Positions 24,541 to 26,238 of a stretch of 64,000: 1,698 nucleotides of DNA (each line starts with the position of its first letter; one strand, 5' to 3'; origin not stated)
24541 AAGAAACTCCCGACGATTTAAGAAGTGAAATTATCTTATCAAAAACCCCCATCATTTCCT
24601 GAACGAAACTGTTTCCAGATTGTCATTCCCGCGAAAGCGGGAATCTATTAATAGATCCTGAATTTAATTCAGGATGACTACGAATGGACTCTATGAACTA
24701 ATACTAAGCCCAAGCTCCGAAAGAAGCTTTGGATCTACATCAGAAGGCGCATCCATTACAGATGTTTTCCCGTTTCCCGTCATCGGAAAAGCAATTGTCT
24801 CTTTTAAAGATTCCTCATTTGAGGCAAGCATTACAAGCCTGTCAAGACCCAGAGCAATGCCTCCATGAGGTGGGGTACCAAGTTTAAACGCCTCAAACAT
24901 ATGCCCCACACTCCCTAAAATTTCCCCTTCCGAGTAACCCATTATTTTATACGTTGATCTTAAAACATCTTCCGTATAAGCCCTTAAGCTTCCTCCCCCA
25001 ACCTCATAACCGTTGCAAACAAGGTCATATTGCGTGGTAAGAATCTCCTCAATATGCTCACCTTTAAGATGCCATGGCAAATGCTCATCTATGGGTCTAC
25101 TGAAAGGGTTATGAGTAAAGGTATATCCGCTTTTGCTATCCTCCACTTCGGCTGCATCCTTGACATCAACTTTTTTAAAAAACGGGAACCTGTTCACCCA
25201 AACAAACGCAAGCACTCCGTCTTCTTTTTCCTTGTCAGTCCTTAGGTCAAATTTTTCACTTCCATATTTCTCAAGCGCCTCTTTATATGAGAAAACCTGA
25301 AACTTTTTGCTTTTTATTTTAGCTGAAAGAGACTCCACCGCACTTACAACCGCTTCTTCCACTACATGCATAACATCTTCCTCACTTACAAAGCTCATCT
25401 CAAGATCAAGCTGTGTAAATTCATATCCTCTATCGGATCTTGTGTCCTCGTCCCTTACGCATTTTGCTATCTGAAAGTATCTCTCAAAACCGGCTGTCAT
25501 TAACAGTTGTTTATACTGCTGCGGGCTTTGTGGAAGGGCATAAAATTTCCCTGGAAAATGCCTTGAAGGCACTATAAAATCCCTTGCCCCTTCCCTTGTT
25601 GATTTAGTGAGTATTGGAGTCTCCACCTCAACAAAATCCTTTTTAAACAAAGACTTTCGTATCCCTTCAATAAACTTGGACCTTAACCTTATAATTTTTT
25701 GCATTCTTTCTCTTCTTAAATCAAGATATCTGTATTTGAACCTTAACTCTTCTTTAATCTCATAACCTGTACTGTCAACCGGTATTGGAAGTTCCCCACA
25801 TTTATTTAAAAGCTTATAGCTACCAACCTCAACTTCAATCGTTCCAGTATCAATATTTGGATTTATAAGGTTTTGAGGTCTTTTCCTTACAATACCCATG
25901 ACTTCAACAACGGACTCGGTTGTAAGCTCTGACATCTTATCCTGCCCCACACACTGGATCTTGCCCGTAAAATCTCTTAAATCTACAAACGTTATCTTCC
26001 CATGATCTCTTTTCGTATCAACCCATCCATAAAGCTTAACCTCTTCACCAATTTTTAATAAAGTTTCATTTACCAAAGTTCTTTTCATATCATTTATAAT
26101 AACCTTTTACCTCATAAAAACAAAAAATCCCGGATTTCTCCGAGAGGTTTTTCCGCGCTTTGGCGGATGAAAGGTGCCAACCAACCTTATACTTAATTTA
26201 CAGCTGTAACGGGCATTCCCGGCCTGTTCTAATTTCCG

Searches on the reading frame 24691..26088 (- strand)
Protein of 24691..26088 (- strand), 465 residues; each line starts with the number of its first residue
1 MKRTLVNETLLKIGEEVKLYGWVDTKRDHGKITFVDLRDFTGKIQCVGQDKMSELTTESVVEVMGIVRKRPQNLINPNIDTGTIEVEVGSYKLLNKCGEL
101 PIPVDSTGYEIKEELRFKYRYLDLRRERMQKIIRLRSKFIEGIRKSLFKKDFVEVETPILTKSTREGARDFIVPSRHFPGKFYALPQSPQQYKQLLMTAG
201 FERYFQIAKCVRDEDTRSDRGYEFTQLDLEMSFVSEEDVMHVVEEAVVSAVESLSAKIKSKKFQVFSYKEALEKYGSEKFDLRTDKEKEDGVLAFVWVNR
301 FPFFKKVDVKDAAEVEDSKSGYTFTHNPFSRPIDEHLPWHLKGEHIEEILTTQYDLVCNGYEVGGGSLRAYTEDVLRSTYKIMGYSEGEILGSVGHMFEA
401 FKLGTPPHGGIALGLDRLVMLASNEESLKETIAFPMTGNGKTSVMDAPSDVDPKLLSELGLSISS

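Call 5: search_protein_families(library=pfam, proteins=[window:24691-26088:-])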
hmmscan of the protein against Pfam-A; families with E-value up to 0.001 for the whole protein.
window:24691-26088:- (465 aa): 2 families
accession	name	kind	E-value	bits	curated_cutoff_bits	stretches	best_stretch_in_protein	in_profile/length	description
PF00152.25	tRNA-synt_2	-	3.2e-101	338.9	25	1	112-437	1-307/308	tRNA synthetases class II (D, K and N)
PF01336.31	tRNA_anti-codon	-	2.6e-13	50.1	27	1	17-93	1-74/75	OB-fold nucleic acid binding domain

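Call 7: search_protein_families(library=ncbifam, proteins=[window:24691-26088:-])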
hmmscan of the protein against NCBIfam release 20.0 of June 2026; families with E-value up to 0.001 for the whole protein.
window:24691-26088:- (465 aa): 15 families
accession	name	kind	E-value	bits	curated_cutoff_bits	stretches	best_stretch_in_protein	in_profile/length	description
NF001750.0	PRK00476.1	equivalog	6.9e-166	553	443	2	12-288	16-299/590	aspartate--tRNA ligase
TIGR00459.1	aspS_bact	equivalog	8.3e-146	486.7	373.85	2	10-306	12-311/586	aspartate--tRNA ligase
NF009460.0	PRK12820.1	equivalog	1.8e-109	366.9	1379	2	9-285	30-324/723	bifunctional aspartyl-tRNA synthetase/aspartyl/glutamyl-tRNA amidotransferase subunit C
NF003483.0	PRK05159.1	equivalog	7.8e-66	222.7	353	1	1-435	3-430/438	aspartate--tRNA(Asn) ligase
TIGR00458.1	aspS_nondisc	equivalog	2.6e-58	198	368.4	1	14-436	12-421/428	aspartate--tRNA(Asn) ligase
NF001756.1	PRK00484.1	subfamily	2.5e-40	138.5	468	2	8-259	45-295/488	lysine--tRNA ligase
TIGR00499.1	lysS_bact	equivalog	5.9e-39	134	427.6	2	9-284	48-310/496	lysine--tRNA ligase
TIGR00457.1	asnS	equivalog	1e-36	126.8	342.6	1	6-437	8-449/455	asparagine--tRNA ligase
NF003037.0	PRK03932.1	equivalog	5.1e-36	124.6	414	2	12-267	14-274/451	asparagine--tRNA ligase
NF002821.0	PRK02983.1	equivalog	3.1e-34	118.2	742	2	12-254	657-899/1102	bifunctional lysylphosphatidylglycerol synthetase/lysine--tRNA ligase LysX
NF009101.0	PRK12445.1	subfamily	1.4e-27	96.5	1026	1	8-275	59-327/505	lysine--tRNA ligase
TIGR00462.1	genX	equivalog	1.1e-20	74.3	286.9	2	134-280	2-147/304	EF-P lysine aminoacylase EpmA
NF006828.0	PRK09350.1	equivalog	1.3e-18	67.4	264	2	131-275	14-156/325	elongation factor P--(R)-beta-lysine ligase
NF005052.0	PRK06462.1-1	equivalog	1.6e-16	60.4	368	1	107-259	25-178/353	asparagine synthetase A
NF005054.0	PRK06462.1-4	equivalog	4.5e-16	58.8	309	1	120-282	12-196/318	asparagine synthetase A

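Call 10: find_homologous_proteins(query=window:24691-26088:-, max_evalue=1e-50)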
Query window:24691-26088:- (465 aa): 8000 proteins with E <= 1e-50 among 8000 candidates; the best 120 are listed.
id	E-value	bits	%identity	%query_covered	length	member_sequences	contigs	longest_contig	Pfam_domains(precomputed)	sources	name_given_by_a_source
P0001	1.1e-291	985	100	95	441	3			PF01336.32,PF00152.26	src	-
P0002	5.9e-230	782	71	100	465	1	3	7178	PF01336.32,PF00152.26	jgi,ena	-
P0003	9.2e-222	755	70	100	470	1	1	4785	PF01336.32,PF00152.26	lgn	-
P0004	1.1e-221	755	70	100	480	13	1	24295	PF01336.32,PF00152.26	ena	-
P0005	6.7e-220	749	69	100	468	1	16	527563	PF01336.32,PF00152.26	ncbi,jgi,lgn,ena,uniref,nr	ncbi:hypothetical protein A3F07_01855 [candidate division WWE3 bacterium RIFCSPHIGHO2_12_FULL_38_15]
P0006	7.2e-220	749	69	100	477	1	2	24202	PF01336.32,PF00152.26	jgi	-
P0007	2.8e-218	743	68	100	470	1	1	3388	PF01336.32,PF00152.26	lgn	-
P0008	4.4e-218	743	70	100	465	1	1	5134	PF01336.32,PF00152.26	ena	-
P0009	1.1e-217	741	68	100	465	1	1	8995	PF01336.32,PF00152.26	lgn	-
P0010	1.5e-217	741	69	100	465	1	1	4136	PF01336.32,PF00152.26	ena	-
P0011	1.7e-217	741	68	97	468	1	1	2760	PF01336.32,PF00152.26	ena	-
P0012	3.8e-217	740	70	100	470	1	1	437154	PF01336.32,PF00152.26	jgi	jgi:aspartyl-tRNA synthetase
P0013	9.9e-217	738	68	100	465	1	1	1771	PF01336.32,PF00152.26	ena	-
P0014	1.7e-216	738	68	100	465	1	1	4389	PF01336.32,PF00152.26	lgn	-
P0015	4.7e-216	736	68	100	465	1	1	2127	PF01336.32,PF00152.26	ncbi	-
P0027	8.7e-215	732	70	100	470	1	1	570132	PF01336.32,PF00152.26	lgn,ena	-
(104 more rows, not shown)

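Call 13: find_related_loci(query=A1, collection=genome_contigs, flank=2500)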
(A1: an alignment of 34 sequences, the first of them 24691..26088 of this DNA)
Query A1 (465 aa) in genome_contigs; peptide patterns used: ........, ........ (x = any residue, [..] = any of these).
600 stretches matched a pattern (row limit reached: there are more); 591 encode a relative of the query (tblastn E <= 1e-3); the best 80 are kept; 80 distinct loci.
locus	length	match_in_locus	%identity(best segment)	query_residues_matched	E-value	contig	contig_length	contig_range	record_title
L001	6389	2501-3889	67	1-463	0e+0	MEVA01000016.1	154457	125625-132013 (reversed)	MAG: candidate division WWE3 bacterium RIFCSPHIGHO2_01_FULL_42_13 rifcsphigho2_01_scaffold_797, whole genome shotgun seq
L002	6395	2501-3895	66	1-464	0e+0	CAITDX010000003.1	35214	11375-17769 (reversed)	uncultured bacterium isolate LaPlata_bin-3499 genome assembly, contig: bin-3499:03/85, whole genome shotgun sequence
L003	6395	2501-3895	66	1-464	0e+0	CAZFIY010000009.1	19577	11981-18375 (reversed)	MAG TPA_asm: uncultured Pseudomonadales bacterium isolate SRP192927_co2_730 genome assembly, contig: NODE_4293_length_19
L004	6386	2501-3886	65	2-463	0e+0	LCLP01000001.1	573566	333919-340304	MAG: Candidatus Pacebacteria bacterium GW2011_GWA1_46_10 UX28_C0001, whole genome shotgun sequence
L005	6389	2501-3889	65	1-463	0e+0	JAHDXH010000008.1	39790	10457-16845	MAG: Patescibacteria group bacterium isolate PAT3 NODE_1796_length_39790_cov_6.646508, whole genome shotgun sequence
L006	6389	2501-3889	65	1-463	0e+0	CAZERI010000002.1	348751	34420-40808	MAG TPA_asm: uncultured Gammaproteobacteria bacterium isolate SRP278252_co1_729 genome assembly, contig: NODE_14_length_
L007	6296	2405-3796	63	1-463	0e+0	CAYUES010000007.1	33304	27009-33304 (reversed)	MAG TPA_asm: uncultured Pseudomonadales bacterium isolate SRP329715_co2_11 genome assembly, contig: NODE_2770_length_333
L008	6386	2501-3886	66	2-463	0e+0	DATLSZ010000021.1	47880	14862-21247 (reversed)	MAG TPA_asm: Candidatus Acidiferrales bacterium isolate SMAG_U13943 k141_683847, whole genome shotgun sequence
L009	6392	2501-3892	65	1-464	0e+0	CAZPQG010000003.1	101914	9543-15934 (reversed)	MAG TPA_asm: uncultured Pseudomonadales bacterium isolate SRP319275_co2_312 genome assembly, contig: NODE_28_length_1019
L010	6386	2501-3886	64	2-463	0e+0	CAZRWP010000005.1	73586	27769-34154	MAG TPA_asm: uncultured Pseudomonadales bacterium isolate SRP144015_co1_84 genome assembly, contig: NODE_184_length_7358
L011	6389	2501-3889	63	1-463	0e+0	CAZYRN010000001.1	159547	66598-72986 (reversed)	MAG TPA_asm: uncultured Pseudomonadales bacterium isolate SRP144015_co1_64 genome assembly, contig: NODE_48_length_15954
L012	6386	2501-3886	62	1-462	0e+0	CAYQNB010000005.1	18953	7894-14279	MAG TPA_asm: uncultured Candidatus Saccharibacteria bacterium isolate SRP319275_co1_353 genome assembly, contig: NODE_30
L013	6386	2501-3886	63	1-461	0e+0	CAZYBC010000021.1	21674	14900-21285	MAG TPA_asm: uncultured Pseudomonadales bacterium isolate SRP263991_co1_159 genome assembly, contig: NODE_3381_length_21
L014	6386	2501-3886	61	2-463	0e+0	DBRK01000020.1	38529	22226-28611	MAG TPA_asm: Patescibacteria group bacterium UBA1370 UBA1370_contig_3483, whole genome shotgun sequence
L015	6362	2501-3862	63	13-465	0e+0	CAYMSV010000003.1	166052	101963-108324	MAG TPA_asm: uncultured Pseudomonadales bacterium isolate SRP241326_co1_55 genome assembly, contig: NODE_142_length_1660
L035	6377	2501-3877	54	2-463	2e-169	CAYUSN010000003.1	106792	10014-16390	MAG TPA_asm: uncultured Candidatus Saccharibacteria bacterium isolate SRP323723_co1_13 genome assembly, contig: NODE_160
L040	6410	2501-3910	56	1-464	0e+0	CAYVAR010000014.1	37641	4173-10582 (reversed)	MAG TPA_asm: uncultured Gammaproteobacteria bacterium isolate binchicken_co110_1166 genome assembly, contig: NODE_2524_l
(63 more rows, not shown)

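Call 23: find_related_loci(query=window:24691-26088:-, collection=metagenome_contigs, flank=1500)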
Query window:24691-26088:- (465 aa) in metagenome_contigs; peptide patterns used: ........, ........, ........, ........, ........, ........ (x = any residue, [..] = any of these).
600 stretches matched a pattern (row limit reached: there are more); 595 encode a relative of the query (tblastn E <= 1e-3); the best 80 are kept; 80 distinct loci.
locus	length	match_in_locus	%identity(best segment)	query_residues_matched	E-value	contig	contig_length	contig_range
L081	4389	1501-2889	66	1-463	0e+0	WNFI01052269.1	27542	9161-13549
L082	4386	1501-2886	66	1-462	0e+0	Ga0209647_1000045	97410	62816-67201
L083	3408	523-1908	65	3-464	0e+0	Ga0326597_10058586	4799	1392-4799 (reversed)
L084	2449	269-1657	64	1-463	0e+0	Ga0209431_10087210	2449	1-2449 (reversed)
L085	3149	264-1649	65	2-463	0e+0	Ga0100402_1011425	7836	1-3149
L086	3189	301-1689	65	1-463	0e+0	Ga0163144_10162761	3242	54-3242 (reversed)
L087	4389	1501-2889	63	1-461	0e+0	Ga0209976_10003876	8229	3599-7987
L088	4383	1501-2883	62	1-461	0e+0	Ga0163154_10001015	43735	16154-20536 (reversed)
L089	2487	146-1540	60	1-465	0e+0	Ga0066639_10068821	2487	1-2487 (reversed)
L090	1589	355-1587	65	1-408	0e+0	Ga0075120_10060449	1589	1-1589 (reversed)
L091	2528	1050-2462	57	1-463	0e+0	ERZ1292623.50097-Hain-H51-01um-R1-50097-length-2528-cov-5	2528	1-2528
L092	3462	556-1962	57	3-463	0e+0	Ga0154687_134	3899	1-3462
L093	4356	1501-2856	56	1-463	2e-177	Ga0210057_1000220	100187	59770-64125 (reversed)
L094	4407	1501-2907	57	1-463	6e-178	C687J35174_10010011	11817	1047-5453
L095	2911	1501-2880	56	6-465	0e+0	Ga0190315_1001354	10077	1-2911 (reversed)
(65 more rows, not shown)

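Call 41: find_encoding_contigs(protein=P0002, flank=700, max_places=2)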
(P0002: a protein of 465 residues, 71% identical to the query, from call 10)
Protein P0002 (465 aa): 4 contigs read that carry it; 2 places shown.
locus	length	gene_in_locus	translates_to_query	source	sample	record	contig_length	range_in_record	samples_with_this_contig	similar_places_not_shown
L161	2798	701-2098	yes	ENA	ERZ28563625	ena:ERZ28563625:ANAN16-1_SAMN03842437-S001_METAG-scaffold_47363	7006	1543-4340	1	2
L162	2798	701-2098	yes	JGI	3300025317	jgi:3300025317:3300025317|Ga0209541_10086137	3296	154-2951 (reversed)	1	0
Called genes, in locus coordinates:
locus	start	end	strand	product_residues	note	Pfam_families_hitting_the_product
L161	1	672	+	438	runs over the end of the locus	PF01546:Peptidase_M20, PF07687:M20_dimer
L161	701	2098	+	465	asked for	PF01336:tRNA_anti-codon, PF00152:tRNA-synt_2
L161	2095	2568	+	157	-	PF04073:tRNA_edit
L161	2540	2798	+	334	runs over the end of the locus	PF00768:Peptidase_S11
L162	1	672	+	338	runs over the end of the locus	?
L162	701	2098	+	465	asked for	PF01336:tRNA_anti-codon, PF00152:tRNA-synt_2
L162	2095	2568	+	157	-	PF04073:tRNA_edit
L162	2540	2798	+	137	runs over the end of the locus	?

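Call 42: find_encoding_contigs(protein=P0004, flank=700, max_places=1)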
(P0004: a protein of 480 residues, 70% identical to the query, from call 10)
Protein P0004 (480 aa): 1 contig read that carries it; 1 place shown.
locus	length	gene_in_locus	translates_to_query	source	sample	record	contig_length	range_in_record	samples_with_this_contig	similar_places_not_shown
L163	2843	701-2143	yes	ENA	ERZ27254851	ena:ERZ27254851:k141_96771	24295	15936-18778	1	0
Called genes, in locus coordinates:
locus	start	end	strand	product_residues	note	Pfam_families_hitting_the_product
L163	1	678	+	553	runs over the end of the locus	PF01368:DHH, PF02272:DHHA1, PF17768:RecJ_OB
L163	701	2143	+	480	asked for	PF01336:tRNA_anti-codon, PF00152:tRNA-synt_2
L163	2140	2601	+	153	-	PF04073:tRNA_edit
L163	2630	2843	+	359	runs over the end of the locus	PF00768:Peptidase_S11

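Call 43: find_encoding_contigs(protein=P0003, flank=700, max_places=1)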
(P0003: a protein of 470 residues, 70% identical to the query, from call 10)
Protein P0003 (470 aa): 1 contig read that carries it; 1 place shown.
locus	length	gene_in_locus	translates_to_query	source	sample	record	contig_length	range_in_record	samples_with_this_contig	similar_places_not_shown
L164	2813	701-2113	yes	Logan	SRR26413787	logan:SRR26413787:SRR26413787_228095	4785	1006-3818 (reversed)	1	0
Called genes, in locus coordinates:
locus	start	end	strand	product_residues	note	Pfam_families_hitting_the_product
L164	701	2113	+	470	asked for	PF01336:tRNA_anti-codon, PF00152:tRNA-synt_2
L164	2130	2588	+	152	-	PF04073:tRNA_edit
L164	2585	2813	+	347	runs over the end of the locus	PF00768:Peptidase_S11, PF13354:Beta-lactamase2 (weak)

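Call 44: find_encoding_contigs(protein=P0006, flank=700, max_places=1)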
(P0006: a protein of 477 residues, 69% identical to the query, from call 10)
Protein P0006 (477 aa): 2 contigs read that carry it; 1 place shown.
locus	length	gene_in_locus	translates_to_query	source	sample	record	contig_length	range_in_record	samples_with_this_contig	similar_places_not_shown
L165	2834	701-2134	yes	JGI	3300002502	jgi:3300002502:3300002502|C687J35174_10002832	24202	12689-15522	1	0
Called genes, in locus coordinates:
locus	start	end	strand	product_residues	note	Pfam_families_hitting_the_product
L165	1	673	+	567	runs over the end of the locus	PF01368:DHH, PF02272:DHHA1, PF17768:RecJ_OB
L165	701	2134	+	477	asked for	PF01336:tRNA_anti-codon, PF00152:tRNA-synt_2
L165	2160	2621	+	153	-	-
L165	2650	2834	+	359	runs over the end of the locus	PF00768:Peptidase_S11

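Call 69: find_encoding_contigs(protein=P0001, flank=900, max_places=4)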
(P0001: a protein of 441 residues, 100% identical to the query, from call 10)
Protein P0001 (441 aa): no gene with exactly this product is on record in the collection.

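Call 72: find_encoding_contigs(protein=P0008, flank=600, max_places=1)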
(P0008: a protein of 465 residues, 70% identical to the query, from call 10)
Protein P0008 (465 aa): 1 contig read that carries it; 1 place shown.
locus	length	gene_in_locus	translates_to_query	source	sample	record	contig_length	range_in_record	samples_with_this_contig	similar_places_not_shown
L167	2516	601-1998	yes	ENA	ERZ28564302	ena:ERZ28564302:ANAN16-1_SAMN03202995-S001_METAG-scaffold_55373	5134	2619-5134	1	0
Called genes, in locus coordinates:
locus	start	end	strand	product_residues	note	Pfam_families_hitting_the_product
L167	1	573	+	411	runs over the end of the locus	PF01368:DHH, PF02272:DHHA1, PF17768:RecJ_OB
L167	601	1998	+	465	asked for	PF01336:tRNA_anti-codon, PF00152:tRNA-synt_2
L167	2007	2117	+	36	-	-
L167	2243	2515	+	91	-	?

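Call 73: find_encoding_contigs(protein=P0012, flank=600, max_places=1)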
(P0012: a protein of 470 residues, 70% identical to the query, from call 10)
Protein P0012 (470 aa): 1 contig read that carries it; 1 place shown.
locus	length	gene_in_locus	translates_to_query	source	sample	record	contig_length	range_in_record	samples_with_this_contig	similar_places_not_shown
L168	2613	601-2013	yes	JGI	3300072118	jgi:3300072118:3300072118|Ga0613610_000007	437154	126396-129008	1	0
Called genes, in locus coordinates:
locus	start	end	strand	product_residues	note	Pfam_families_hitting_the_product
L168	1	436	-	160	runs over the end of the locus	-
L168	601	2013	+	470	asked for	PF01336:tRNA_anti-codon, PF00152:tRNA-synt_2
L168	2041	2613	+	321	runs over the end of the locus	PF00768:Peptidase_S11, PF13354:Beta-lactamase2 (weak)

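Call 74: find_encoding_contigs(protein=P0027, flank=600, max_places=1)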
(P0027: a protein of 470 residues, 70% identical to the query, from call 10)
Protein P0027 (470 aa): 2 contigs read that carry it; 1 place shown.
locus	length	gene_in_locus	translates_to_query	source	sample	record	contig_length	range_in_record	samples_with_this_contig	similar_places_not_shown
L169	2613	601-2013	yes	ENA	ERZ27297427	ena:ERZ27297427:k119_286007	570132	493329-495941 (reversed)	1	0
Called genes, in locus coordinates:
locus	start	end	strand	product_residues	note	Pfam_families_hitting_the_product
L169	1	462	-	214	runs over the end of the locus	-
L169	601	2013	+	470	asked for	PF01336:tRNA_anti-codon, PF00152:tRNA-synt_2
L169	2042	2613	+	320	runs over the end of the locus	PF00768:Peptidase_S11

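Call 75: find_encoding_contigs(protein=P0010, flank=600, max_places=1)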
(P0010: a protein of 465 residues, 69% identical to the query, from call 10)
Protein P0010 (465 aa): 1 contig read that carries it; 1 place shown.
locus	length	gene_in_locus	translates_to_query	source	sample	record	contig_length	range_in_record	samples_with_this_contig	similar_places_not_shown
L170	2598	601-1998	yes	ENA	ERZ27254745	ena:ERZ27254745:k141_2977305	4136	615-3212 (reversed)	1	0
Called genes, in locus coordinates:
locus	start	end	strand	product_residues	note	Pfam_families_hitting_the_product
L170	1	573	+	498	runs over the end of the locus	?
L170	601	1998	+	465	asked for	PF01336:tRNA_anti-codon, PF00152:tRNA-synt_2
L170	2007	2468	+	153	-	PF04073:tRNA_edit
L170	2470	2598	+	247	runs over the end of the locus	?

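Call 77: search_protein_families(library=ncbifam, proteins=[L035:2498-3877:+, L040:2501-3910:+], max_evalue=1e-30)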
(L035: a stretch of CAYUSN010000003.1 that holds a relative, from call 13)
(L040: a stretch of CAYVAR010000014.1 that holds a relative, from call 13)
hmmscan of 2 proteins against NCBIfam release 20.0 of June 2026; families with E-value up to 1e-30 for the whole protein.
L035:2498-3877:+ (460 aa): 10 families
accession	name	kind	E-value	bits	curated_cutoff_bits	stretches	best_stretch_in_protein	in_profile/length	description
NF001750.0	PRK00476.1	equivalog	1e-177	592.1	443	2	10-293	14-297/590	aspartate--tRNA ligase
TIGR00459.1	aspS_bact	equivalog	5.5e-157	523.6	373.85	2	3-296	4-295/586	aspartate--tRNA ligase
NF009460.0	PRK12820.1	equivalog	3.7e-125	418.7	1379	2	2-290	22-322/723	bifunctional aspartyl-tRNA synthetase/aspartyl/glutamyl-tRNA amidotransferase subunit C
NF003483.0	PRK05159.1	equivalog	2.4e-69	234.3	353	1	2-432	4-430/438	aspartate--tRNA(Asn) ligase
TIGR00458.1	aspS_nondisc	equivalog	4.2e-62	210.5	368.4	1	5-433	2-421/428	aspartate--tRNA(Asn) ligase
NF001756.1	PRK00484.1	subfamily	3e-41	141.6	468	0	12-294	49-333/488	lysine--tRNA ligase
NF003037.0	PRK03932.1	equivalog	3.1e-39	135.2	414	0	4-261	4-262/451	asparagine--tRNA ligase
TIGR00499.1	lysS_bact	equivalog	2.5e-38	132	427.6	0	13-290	52-309/496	lysine--tRNA ligase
TIGR00457.1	asnS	equivalog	5.5e-37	127.7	342.6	0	6-266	8-269/455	asparagine--tRNA ligase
NF002821.0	PRK02983.1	equivalog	4.3e-35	121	742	0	10-257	655-895/1102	bifunctional lysylphosphatidylglycerol synthetase/lysine--tRNA ligase LysX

L040:2501-3910:+ (470 aa): 8 families
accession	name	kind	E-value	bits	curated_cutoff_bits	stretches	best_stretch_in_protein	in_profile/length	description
NF001750.0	PRK00476.1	equivalog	6e-186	619.2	443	2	10-302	14-297/590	aspartate--tRNA ligase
TIGR00459.1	aspS_bact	equivalog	2.8e-167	557.6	373.85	2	10-305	10-295/586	aspartate--tRNA ligase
NF009460.0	PRK12820.1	equivalog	1.4e-131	440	1379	2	9-301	30-324/723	bifunctional aspartyl-tRNA synthetase/aspartyl/glutamyl-tRNA amidotransferase subunit C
NF003483.0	PRK05159.1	equivalog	1.1e-69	235.4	353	1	1-441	3-430/438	aspartate--tRNA(Asn) ligase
TIGR00458.1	aspS_nondisc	equivalog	7.3e-63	213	368.4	1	12-442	10-421/428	aspartate--tRNA(Asn) ligase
TIGR00499.1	lysS_bact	equivalog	2.3e-40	138.7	427.6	0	13-299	52-309/496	lysine--tRNA ligase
NF001756.1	PRK00484.1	subfamily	1.8e-39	135.7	468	0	9-272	46-292/488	lysine--tRNA ligase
NF003037.0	PRK03932.1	equivalog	2.3e-34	119.2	414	0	11-270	13-262/451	asparagine--tRNA ligase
